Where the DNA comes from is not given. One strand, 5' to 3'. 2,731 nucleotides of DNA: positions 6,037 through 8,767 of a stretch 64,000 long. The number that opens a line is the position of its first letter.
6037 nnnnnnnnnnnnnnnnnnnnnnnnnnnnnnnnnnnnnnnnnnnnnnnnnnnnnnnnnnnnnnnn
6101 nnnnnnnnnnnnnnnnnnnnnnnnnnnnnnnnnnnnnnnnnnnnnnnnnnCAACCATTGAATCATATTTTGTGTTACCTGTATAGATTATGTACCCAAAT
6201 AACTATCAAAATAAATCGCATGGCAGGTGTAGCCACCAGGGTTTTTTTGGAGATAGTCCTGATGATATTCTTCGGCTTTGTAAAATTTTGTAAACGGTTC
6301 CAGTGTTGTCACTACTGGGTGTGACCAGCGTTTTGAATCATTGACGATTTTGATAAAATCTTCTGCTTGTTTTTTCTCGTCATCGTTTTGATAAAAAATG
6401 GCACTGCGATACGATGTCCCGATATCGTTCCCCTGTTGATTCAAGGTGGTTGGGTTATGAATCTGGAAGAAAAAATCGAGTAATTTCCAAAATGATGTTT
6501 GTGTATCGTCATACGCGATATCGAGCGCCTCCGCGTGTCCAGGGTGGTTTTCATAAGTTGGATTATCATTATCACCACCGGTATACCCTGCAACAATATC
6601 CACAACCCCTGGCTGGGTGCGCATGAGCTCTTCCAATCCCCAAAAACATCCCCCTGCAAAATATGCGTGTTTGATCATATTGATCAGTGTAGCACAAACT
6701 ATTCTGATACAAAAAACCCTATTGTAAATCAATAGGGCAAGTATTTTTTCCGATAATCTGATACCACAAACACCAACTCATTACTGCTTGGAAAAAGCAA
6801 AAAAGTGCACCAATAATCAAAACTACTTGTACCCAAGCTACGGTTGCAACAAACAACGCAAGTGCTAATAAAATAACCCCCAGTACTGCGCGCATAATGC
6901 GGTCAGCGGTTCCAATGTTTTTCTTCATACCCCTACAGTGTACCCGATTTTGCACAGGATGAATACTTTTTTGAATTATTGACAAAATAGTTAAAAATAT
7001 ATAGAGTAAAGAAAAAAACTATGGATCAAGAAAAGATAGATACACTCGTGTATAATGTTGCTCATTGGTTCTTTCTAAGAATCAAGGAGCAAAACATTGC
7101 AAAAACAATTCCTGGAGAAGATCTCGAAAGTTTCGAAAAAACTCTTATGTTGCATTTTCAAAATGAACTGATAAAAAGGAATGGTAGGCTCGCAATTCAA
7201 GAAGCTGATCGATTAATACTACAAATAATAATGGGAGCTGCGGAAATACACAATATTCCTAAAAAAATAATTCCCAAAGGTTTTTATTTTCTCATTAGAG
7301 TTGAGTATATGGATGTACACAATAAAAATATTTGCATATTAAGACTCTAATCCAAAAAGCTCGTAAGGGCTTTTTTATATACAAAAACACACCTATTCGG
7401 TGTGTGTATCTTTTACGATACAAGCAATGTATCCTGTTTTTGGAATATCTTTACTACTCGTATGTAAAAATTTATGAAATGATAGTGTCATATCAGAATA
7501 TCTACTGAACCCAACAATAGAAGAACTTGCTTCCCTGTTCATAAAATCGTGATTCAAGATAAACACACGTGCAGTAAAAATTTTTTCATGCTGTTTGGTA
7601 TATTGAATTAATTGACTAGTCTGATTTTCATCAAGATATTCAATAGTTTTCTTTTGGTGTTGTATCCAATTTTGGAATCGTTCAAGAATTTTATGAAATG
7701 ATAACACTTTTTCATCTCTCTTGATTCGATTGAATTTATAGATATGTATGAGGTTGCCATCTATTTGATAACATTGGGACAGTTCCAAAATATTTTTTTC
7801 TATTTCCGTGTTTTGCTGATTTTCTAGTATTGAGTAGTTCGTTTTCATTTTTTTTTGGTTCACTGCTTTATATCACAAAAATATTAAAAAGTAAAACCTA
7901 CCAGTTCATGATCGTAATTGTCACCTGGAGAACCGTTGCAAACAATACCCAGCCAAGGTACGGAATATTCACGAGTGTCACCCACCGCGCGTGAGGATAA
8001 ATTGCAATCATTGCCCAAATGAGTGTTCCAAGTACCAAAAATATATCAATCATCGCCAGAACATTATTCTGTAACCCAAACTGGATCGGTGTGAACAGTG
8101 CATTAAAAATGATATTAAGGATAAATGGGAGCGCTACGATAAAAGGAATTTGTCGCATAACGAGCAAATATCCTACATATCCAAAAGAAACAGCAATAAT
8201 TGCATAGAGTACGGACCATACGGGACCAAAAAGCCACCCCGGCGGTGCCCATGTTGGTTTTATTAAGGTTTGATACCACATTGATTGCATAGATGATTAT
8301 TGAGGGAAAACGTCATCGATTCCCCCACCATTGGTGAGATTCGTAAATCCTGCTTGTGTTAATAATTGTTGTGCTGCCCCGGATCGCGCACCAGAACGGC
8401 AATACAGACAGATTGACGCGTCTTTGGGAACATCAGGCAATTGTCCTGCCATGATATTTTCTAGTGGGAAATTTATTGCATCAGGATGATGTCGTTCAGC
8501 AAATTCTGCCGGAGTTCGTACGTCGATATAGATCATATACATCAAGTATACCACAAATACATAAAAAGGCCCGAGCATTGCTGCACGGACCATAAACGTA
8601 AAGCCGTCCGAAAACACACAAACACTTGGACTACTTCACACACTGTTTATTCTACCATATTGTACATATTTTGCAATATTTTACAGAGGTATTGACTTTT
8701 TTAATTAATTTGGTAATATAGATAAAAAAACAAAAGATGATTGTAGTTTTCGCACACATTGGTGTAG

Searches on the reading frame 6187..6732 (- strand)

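Call 32: search_protein_families(library=pfam, proteins=[window:6187-6732:-], max_evalue=0.01)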
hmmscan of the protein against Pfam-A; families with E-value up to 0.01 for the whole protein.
window:6187-6732:- (181 aa): 1 family
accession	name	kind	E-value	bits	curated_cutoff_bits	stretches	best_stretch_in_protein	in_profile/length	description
PF01625.27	PMSR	-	2.7e-58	197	23.7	1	23-169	2-152/153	Peptide methionine sulfoxide reductase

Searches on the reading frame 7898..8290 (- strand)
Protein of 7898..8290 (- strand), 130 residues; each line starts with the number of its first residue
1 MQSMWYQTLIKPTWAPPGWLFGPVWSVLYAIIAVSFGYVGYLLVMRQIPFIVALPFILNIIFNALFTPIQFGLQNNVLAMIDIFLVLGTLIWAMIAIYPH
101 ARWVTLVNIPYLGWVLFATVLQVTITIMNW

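Call 32: search_protein_families(library=pfam, proteins=[window:7898-8290:-], max_evalue=0.01)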
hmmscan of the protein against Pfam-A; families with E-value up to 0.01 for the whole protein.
window:7898-8290:- (130 aa): 1 family
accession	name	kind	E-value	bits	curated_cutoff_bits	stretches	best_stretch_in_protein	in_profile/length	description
PF03073.20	TspO_MBR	-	4.5e-27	95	24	1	4-125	22-143/145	TspO/MBR family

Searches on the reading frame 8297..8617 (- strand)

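Call 32: search_protein_families(library=pfam, proteins=[window:8297-8617:-], max_evalue=0.01)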
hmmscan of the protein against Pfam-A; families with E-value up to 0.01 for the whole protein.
window:8297-8617:- (106 aa): 1 family
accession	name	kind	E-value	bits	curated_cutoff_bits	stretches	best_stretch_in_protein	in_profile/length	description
PF00581.25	Rhodanese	-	2.5e-11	44.3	22.2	1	30-95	16-90/102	Rhodanese-like domain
